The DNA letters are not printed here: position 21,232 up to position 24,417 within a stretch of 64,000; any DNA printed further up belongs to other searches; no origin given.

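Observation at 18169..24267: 961-aa PRTase / double AMMECR1 / alpha-toroid fusion protein sitting where an RND adaptor gene should be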

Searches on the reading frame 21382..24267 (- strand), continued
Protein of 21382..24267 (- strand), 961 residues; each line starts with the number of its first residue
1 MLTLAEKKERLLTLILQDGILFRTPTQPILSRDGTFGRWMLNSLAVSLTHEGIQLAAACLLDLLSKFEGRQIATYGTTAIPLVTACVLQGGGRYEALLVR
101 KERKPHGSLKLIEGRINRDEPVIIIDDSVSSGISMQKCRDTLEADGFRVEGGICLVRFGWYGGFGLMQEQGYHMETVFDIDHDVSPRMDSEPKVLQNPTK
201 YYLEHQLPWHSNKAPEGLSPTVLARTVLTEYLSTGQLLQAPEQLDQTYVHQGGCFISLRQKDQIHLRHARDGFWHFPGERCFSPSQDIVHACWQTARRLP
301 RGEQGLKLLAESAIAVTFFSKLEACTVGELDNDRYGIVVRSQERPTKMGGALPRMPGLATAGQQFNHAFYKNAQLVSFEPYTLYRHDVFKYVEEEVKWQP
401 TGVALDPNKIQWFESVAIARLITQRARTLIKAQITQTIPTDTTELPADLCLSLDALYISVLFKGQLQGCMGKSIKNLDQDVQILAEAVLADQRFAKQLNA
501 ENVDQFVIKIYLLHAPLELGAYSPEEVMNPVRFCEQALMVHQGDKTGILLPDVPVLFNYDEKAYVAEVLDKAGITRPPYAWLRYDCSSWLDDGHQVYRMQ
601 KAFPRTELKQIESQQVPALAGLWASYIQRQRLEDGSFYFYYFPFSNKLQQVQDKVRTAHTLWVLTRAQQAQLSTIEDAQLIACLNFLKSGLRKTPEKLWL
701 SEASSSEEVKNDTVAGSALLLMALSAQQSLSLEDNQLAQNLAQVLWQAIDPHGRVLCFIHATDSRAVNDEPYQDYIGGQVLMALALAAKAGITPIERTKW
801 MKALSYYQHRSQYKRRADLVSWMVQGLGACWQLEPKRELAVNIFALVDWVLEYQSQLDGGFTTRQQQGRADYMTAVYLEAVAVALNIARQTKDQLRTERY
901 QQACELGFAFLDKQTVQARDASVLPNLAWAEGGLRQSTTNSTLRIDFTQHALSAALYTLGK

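Call 14: find_encoding_contigs(protein=P0064, flank=10000, max_places=1)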
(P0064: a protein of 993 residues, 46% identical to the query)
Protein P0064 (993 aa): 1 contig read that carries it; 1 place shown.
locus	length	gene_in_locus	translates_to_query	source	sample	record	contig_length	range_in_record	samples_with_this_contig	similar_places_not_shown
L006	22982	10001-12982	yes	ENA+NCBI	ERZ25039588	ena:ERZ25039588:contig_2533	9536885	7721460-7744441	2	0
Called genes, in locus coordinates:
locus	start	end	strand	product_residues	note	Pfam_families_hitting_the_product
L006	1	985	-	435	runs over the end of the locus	PF09925:DUF2157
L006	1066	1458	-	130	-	PF01850:PIN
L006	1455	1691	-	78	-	-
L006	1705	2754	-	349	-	PF21016:RlmN_N, PF04055:Radical_SAM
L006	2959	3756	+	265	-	PF13641:Glyco_tranf_2_3, PF00535:Glycos_transf_2, PF10111:Glyco_tranf_2_2 (faint)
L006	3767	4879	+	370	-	PF01041:DegT_DnrJ_EryC1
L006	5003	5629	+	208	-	-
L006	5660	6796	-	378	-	PF13692:Glyco_trans_1_4, PF00534:Glycos_transf_1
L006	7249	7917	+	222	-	-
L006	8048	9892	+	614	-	PF02310:B12-binding (weak), PF04055:Radical_SAM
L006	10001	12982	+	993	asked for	PF01871:AMMECR1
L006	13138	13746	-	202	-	PF05685:Uma2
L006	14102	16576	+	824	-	PF12704:MacB_PCD, PF02687:FtsX, PF12704:MacB_PCD, PF02687:FtsX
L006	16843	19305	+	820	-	PF06452:CBM9_1, PF19313:DUF5916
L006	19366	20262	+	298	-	PF26549:Tricorn_N, PF26550:Tricorn_2nd (faint), PF07676:PD40 (weak)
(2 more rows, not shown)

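Call 15: find_encoding_contigs(protein=P0058, flank=10000, max_places=1)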
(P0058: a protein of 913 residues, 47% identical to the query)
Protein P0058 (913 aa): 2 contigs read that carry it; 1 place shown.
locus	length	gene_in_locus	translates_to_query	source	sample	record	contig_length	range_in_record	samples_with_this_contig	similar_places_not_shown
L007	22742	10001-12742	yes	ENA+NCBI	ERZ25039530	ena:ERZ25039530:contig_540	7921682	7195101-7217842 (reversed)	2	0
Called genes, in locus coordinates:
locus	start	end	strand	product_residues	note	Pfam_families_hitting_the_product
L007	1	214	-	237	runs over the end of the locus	-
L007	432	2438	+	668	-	PF20091:Abhydrolase_10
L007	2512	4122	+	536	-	PF03853:YjeF_N, PF01256:Carb_kinase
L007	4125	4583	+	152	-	PF02367:TsaE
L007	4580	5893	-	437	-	PF07690:MFS_1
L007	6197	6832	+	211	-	PF10637:Ofd1_CTDD (faint), PF13640:2OG-FeII_Oxy_3, PF13661:2OG-FeII_Oxy_4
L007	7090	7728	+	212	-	-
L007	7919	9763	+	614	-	PF02310:B12-binding (weak), PF04055:Radical_SAM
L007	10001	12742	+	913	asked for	PF01871:AMMECR1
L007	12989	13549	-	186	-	PF01765:RRF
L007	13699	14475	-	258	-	PF00696:AA_kinase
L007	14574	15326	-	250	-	PF00889:EF_TS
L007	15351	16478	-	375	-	PF00318:Ribosomal_S2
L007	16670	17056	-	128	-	PF00380:Ribosomal_S9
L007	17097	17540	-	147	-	PF00572:Ribosomal_L13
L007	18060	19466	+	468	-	PF05977:MFS_3, PF07690:MFS_1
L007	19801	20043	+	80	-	PF04325:DUF465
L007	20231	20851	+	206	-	PF02666:PS_Dcarbxylase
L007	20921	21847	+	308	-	PF01066:CDP-OH_P_transf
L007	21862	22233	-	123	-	PF00072:Response_reg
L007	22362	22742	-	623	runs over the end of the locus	PF01966:HD (weak), PF13487:HD_5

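Call 16: find_encoding_contigs(protein=P0116, flank=10000, max_places=1)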
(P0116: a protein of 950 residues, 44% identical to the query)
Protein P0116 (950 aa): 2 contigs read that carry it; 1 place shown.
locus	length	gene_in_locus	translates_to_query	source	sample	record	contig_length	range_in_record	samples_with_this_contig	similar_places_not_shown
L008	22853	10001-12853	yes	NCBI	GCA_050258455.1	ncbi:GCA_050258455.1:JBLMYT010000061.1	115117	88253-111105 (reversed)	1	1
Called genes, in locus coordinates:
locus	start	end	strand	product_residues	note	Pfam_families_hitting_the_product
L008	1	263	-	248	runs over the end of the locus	PF03787:RAMPs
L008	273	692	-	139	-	PF03750:Csm2_III-A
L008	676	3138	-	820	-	PF18211:Csm1_B, PF22335:Cas10-Cmr2_palm2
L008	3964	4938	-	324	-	PF27225:AF_1859_N, PF10040:CRISPR_Cas6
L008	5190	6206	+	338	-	PF17761:DUF1016_N, PF06250:YhcG_C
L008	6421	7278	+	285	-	PF20560:MotA_N, PF01618:MotA_ExbB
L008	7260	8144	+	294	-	PF13677:MotB_plug, PF00691:OmpA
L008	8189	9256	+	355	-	PF00149:Metallophos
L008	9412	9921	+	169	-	-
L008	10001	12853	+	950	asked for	PF01871:AMMECR1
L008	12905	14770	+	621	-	PF02310:B12-binding (weak), PF04055:Radical_SAM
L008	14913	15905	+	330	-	PF13624:SurA_N_3 (faint), PF13616:Rotamase_3, PF13145:Rotamase_2, PF00639:Rotamase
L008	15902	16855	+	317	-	PF13623:SurA_N_2, PF13624:SurA_N_3, PF09312:SurA_N, PF13145:Rotamase_2, PF00639:Rotamase (weak)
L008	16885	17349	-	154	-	-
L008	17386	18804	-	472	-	PF00496:SBP_bac_5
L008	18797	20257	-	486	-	-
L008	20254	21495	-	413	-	-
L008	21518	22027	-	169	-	PF00436:SSB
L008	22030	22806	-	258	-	-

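Call 17: find_encoding_contigs(protein=P0113, flank=10000, max_places=1)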
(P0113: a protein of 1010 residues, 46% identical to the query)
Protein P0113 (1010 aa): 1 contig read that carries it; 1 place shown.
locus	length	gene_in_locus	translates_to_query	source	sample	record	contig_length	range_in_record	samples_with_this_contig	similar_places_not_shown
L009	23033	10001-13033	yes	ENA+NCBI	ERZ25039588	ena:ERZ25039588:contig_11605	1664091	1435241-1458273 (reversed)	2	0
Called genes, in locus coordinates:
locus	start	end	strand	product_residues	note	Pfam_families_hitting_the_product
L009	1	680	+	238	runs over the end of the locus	PF20599:DUF6796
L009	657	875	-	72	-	-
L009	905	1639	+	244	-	-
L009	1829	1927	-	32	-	-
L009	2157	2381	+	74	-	PF08898:DUF1843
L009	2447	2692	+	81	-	PF08898:DUF1843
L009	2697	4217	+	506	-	PF04055:Radical_SAM, PF13186:SPASM (weak)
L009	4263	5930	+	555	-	PF02543:Carbam_trans_N, PF16861:Carbam_trans_C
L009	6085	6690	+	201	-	PF13640:2OG-FeII_Oxy_3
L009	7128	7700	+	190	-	-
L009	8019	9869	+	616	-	PF02310:B12-binding, PF04055:Radical_SAM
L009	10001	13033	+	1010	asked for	PF01871:AMMECR1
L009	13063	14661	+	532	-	PF02366:PMT (weak), PF13231:PMT_2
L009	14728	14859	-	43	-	-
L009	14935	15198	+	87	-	-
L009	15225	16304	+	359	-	PF01408:GFO_IDH_MocA, PF03447:NAD_binding_3 (weak), PF02894:GFO_IDH_MocA_C (weak), PF22725:GFO_IDH_MocA_C3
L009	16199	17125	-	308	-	-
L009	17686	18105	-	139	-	-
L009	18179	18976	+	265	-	PF01968:Hydantoinase_A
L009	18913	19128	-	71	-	-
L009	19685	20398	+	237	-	PF02538:Hydantoinase_B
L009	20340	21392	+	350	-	PF02538:Hydantoinase_B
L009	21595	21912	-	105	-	PF04255:DUF433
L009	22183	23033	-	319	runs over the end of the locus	PF03372:Exo_endo_phos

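Call 25: search_protein_families(library=ncbifam, proteins=[L007:7919-9763:+, L008:12905-14770:+, L007:6197-6832:+, L007:7090-7728:+, L009:7128-7700:+, L004:9203-9919:+], max_evalue=0.01)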
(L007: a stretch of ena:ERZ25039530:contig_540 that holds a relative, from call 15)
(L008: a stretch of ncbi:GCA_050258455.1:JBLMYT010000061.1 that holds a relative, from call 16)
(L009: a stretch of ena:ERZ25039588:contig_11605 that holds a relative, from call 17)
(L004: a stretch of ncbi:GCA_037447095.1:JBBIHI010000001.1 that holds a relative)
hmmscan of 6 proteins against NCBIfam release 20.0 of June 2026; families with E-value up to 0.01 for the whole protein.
L007:7919-9763:+ (614 aa): 15 families
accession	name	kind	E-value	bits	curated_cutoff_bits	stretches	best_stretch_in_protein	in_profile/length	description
TIGR03975.1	rSAM_ocin_1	subfamily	1.4e-161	539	281.85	1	8-608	1-606/606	RiPP maturation radical SAM C-methyltransferase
NF050148.1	rSAM_ApyD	equivalog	3e-17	62.3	750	1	136-431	76-359/645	RiPP biosynthesis radical SAM protein ApyD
NF038361.1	rSAM_Sden_1168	equivalog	6.9e-16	57.9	575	1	129-460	135-471/560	Sden_1168 family B12-binding radical SAM P-methyltransferase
TIGR04385.1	B12_rSAM_cofa1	equivalog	2e-15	57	450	1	157-440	93-366/438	B12 lower ligand biosynthesis radical SAM protein BzaD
TIGR02026.1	BchE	equivalog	1.2e-12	47.4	481.35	1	153-428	82-355/497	magnesium-protoporphyrin IX monomethyl ester anaerobic oxidative cyclase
TIGR04072.2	rSAM_ladder_B12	equivalog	7.4e-12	44.6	360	1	161-426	96-337/443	lipid biosynthesis B12-binding/radical SAM protein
TIGR04479.1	bcpD_PhpK_rSAM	subfamily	9.6e-11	40.7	600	1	157-426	134-397/504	PhpK family radical SAM P-methyltransferase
TIGR03471.1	HpnJ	equivalog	2.2e-10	40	577.6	1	149-403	83-330/472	hopanoid biosynthesis associated radical SAM protein HpnJ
TIGR04013.1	B12_SAM_MJ_1487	hypoth_equivalog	4.2e-10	39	251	1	136-315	45-194/382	TIGR04013 family B12-binding domain/radical SAM domain-containing protein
TIGR04014.1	B12_SAM_MJ_0865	equivalog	7.8e-10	38.1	360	2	376-434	274-332/434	methyl-coenzyme M reductase glutamine C-methyltransferase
NF033712.0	B12_rSAM_KedN5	subfamily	1.2e-09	37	700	1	137-428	65-364/624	KedN5 family methylcobalamin-dependent radical SAM C-methyltransferase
TIGR04295.1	B12_rSAM_oligo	hypoth_equivalog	2.8e-09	36.2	400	1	188-391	124-314/422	TIGR04295 family B12-binding domain-containing radical SAM protein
TIGR04190.1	B12_SAM_Ta0216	equivalog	1.9e-08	33.4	500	1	150-391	96-346/554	TIGR04190 family B12-binding domain/radical SAM domain protein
TIGR01574.1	miaB-methiolase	equivalog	8.7e-07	28.3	355.3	0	146-213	54-120/437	tRNA (N6-isopentenyl adenosine(37)-C2)-methylthiotransferase MiaB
TIGR04367.1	HpnR_B12_rSAM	equivalog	1.4e-06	27.2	650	1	130-417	56-332/490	hopanoid C-3 methylase HpnR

L008:12905-14770:+ (621 aa): 14 families
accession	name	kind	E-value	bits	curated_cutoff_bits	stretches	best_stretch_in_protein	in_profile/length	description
TIGR03975.1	rSAM_ocin_1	subfamily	2.5e-154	515.1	281.85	1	15-615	2-606/606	RiPP maturation radical SAM C-methyltransferase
NF050148.1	rSAM_ApyD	equivalog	1.6e-20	73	750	1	139-438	75-360/645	RiPP biosynthesis radical SAM protein ApyD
TIGR03471.1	HpnJ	equivalog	4e-17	62.3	577.6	1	149-433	79-354/472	hopanoid biosynthesis associated radical SAM protein HpnJ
TIGR04190.1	B12_SAM_Ta0216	equivalog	1.9e-13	49.9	500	1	153-420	95-371/554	TIGR04190 family B12-binding domain/radical SAM domain protein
TIGR04013.1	B12_SAM_MJ_1487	hypoth_equivalog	7.3e-13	48.1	251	1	134-444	38-333/382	TIGR04013 family B12-binding domain/radical SAM domain-containing protein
NF038361.1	rSAM_Sden_1168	equivalog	9.1e-13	47.6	575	1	132-446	134-453/560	Sden_1168 family B12-binding radical SAM P-methyltransferase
TIGR04014.1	B12_SAM_MJ_0865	equivalog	2.3e-11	43.1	360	2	383-441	275-333/434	methyl-coenzyme M reductase glutamine C-methyltransferase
TIGR02026.1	BchE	equivalog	2.8e-11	43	481.35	1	156-433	81-354/497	magnesium-protoporphyrin IX monomethyl ester anaerobic oxidative cyclase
TIGR04385.1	B12_rSAM_cofa1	equivalog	9.7e-11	41.5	450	1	161-444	93-364/438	B12 lower ligand biosynthesis radical SAM protein BzaD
TIGR04072.2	rSAM_ladder_B12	equivalog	8.6e-09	34.5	360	1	268-434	173-339/443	lipid biosynthesis B12-binding/radical SAM protein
NF033712.0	B12_rSAM_KedN5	subfamily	2.5e-08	32.6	700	1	140-295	64-211/624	KedN5 family methylcobalamin-dependent radical SAM C-methyltransferase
TIGR04479.1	bcpD_PhpK_rSAM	subfamily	7e-07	28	600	1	194-472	174-435/504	PhpK family radical SAM P-methyltransferase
TIGR04367.1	HpnR_B12_rSAM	equivalog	8.7e-07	27.8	650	1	132-319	54-227/490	hopanoid C-3 methylase HpnR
TIGR04295.1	B12_rSAM_oligo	hypoth_equivalog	1.2e-05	24.2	400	1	197-397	129-314/422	TIGR04295 family B12-binding domain-containing radical SAM protein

L007:6197-6832:+ (211 aa): 1 family
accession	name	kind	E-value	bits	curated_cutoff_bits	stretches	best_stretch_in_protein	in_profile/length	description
NF041706.1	2OG_matur_YhhC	equivalog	0.0047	16.6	150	1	111-189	88-170/182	cyclophane-containing peptide 2OG-Fe(II) oxygenase YhhC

L007:7090-7728:+ (212 aa): 0 families

L009:7128-7700:+ (190 aa): 0 families

L004:9203-9919:+ (238 aa): 0 families

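Call 29: find_related_loci(query=A1, collection=genome_contigs, flank=10000)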
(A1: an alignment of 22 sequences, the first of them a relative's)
Query A1 (961 aa) in genome_contigs; peptide patterns used: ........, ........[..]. (x = any residue, [..] = any of these).
220 stretches matched a pattern; 168 encode a relative of the query (tblastn E <= 1e-3); the best 80 are kept; 80 distinct loci.
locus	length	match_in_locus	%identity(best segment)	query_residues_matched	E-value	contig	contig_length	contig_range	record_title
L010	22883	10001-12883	86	1-961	0e+0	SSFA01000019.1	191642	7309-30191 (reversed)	MAG: Thiothrix sp. isolate Bin_56_1 c_000000032748, whole genome shotgun sequence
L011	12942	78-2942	62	1-957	0e+0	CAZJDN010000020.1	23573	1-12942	MAG TPA_asm: uncultured Thiothrix sp. isolate binchicken_co263_214 genome assembly, contig: NODE_1380_length_23573_cov_2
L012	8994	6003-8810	49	8-956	0e+0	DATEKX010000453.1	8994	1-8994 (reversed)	MAG TPA_asm: Blastocatellia bacterium isolate SMAG_U8901 k141_1504905, whole genome shotgun sequence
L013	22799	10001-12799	48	8-956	0e+0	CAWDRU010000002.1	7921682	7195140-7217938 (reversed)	MAG: Blastocatellia bacterium isolate MFD04935.bin.1.50 genome assembly, contig: contig_540, whole genome shotgun sequen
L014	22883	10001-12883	82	1-961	0e+0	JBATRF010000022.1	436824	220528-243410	MAG: Thiolinea sp. isolate MFD10500_ilm_asm_bin8 k127_60735, whole genome shotgun sequence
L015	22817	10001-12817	46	5-956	0e+0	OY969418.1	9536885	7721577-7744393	MAG: uncultured Acidobacteriota bacterium isolate MFD09212.bin.c.1 genome assembly, chromosome: 1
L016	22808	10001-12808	46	3-956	0e+0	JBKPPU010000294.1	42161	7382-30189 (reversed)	MAG: Acidobacteriota bacterium isolate GS_EKS_MAG_00094 GS_EKS_000001826307, whole genome shotgun sequence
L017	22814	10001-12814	46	5-956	0e+0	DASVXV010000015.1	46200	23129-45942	MAG TPA_asm: Pyrinomonadaceae bacterium isolate SMAG_U2584 k141_483452, whole genome shotgun sequence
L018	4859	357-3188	46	5-956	0e+0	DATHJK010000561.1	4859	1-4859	MAG TPA_asm: Pyrinomonadaceae bacterium isolate SMAG_U12550 k141_312457, whole genome shotgun sequence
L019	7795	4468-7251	46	19-956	0e+0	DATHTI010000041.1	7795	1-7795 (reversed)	MAG TPA_asm: Pyrinomonadaceae bacterium isolate SMAG_U16073 k141_1183736, whole genome shotgun sequence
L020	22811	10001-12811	46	8-956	0e+0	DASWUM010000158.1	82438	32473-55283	MAG TPA_asm: Pyrinomonadaceae bacterium isolate SMAG_U3603 k141_71532, whole genome shotgun sequence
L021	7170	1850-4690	47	3-961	0e+0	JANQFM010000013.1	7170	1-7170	MAG: Acidobacteria bacterium isolate PL23a_bin.88 k99_1495401, whole genome shotgun sequence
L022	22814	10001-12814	46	5-956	0e+0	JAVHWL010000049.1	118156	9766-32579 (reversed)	MAG: Acidobacteriota bacterium isolate BP_24 scaffold_4496633, whole genome shotgun sequence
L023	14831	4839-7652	46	3-956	0e+0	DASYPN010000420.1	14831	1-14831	MAG TPA_asm: Pyrinomonadaceae bacterium isolate SMAG_U4457 k141_531989, whole genome shotgun sequence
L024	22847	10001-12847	45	6-956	0e+0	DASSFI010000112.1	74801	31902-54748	MAG TPA_asm: Pyrinomonadaceae bacterium isolate SMAG_U1001 k141_278493, whole genome shotgun sequence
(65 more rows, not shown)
